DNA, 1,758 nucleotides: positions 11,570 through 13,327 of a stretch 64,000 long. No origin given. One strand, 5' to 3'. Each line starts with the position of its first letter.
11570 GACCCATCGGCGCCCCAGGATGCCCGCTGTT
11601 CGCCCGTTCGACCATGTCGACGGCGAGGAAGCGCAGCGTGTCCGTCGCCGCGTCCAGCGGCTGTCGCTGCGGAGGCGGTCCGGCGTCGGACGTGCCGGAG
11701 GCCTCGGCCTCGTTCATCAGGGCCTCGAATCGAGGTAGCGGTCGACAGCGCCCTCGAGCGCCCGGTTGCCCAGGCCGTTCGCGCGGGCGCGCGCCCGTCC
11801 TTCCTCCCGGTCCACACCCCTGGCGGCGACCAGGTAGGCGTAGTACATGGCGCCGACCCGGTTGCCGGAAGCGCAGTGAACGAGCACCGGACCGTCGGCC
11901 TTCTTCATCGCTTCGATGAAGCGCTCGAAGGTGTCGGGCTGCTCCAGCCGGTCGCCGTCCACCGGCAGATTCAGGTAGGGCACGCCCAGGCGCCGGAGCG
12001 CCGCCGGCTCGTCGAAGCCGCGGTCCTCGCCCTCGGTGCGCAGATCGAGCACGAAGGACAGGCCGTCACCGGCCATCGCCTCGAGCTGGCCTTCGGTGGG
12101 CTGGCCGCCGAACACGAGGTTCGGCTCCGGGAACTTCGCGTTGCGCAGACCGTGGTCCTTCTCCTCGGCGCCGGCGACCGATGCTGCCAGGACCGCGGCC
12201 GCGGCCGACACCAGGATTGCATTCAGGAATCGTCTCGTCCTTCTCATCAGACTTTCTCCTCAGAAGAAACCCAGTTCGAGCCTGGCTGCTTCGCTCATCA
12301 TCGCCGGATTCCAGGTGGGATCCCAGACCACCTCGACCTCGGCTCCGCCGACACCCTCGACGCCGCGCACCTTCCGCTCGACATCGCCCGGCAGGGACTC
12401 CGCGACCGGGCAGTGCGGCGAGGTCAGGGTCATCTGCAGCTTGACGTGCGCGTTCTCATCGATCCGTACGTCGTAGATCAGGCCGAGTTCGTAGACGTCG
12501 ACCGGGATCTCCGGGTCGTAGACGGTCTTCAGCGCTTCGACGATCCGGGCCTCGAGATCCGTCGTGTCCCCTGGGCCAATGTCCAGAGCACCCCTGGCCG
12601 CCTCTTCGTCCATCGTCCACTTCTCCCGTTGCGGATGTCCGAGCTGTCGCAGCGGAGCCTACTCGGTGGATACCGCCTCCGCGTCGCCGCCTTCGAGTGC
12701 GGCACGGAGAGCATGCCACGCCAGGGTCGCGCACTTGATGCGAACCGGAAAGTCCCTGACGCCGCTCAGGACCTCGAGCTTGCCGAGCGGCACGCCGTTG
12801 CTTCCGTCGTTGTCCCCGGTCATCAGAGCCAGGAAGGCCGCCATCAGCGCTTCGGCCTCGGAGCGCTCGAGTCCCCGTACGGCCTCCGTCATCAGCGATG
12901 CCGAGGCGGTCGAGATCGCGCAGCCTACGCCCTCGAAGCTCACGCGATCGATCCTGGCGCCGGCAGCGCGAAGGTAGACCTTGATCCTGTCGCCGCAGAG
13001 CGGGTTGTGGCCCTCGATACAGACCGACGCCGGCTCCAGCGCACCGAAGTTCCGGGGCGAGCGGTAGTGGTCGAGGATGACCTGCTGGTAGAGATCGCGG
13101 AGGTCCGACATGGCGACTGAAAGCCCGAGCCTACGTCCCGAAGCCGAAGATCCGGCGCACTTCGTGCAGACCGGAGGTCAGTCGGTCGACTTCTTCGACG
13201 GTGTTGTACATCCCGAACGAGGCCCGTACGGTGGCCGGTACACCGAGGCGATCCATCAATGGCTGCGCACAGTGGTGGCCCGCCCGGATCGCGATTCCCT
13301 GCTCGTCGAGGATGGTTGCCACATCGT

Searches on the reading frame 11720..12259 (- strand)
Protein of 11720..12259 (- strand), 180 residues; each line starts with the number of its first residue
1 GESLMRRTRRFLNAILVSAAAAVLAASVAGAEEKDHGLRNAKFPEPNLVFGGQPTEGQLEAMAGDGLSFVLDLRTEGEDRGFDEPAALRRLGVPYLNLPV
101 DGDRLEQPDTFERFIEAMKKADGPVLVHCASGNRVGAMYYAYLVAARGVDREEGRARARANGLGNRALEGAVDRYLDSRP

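Call 23: search_protein_families(library=pfam, proteins=[window:11720-12259:-], max_evalue=0.001)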
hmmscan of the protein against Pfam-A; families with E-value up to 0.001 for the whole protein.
window:11720-12259:- (180 aa): 6 families
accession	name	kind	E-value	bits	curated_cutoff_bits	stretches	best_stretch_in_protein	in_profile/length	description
PF22741.1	PTP-NADK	-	6.9e-10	39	27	1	45-160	27-147/163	DSP-PTPase phosphatase fused to NAD+ Kinase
PF22785.1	Tc-R-P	-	1.8e-07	32.1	27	1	53-145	10-103/106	Polymorphic toxin system, DSP-PTPase phosphatase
PF04273.18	BLH_phosphatase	-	3.3e-07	31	26.1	1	59-136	20-100/110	Beta-lactamase hydrolase-like protein, phosphatase-like domain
PF00782.25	DSPc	-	5.9e-06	26.6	33.5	1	59-150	11-102/133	Dual specificity phosphatase, catalytic domain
PF13350.11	Y_phosphatase3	-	7e-06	26.6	22.2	0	58-152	41-158/240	Tyrosine phosphatase family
PF22784.1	PTP-SAK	-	0.00013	22.4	27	1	59-155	24-120/153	Swiss Army Knife protein, DSP-PTPase phosphatase domain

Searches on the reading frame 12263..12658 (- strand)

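Call 85: search_protein_families(library=pfam, proteins=[window:12263-12658:-], max_evalue=0.001)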
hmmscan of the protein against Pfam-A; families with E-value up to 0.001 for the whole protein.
window:12263-12658:- (132 aa): 1 family
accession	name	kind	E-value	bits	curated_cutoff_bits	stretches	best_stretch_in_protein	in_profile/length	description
PF01883.24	FeS_assembly_P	-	3.5e-23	82.1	23.5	1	36-110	1-73/73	Iron-sulfur cluster assembly protein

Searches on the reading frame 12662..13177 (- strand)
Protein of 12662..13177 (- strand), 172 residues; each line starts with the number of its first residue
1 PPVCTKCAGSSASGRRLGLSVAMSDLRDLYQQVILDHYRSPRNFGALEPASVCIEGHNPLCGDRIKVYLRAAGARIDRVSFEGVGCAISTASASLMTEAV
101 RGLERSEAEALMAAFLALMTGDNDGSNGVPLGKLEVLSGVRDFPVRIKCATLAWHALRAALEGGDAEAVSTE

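Call 85: search_protein_families(library=pfam, proteins=[window:12662-13177:-], max_evalue=0.001)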
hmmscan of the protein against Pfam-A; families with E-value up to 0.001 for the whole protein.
window:12662-13177:- (172 aa): 1 family
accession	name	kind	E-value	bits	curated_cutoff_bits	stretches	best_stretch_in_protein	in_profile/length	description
PF01592.21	NifU_N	-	9e-22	78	22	1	30-149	2-126/127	NifU-like N terminal domain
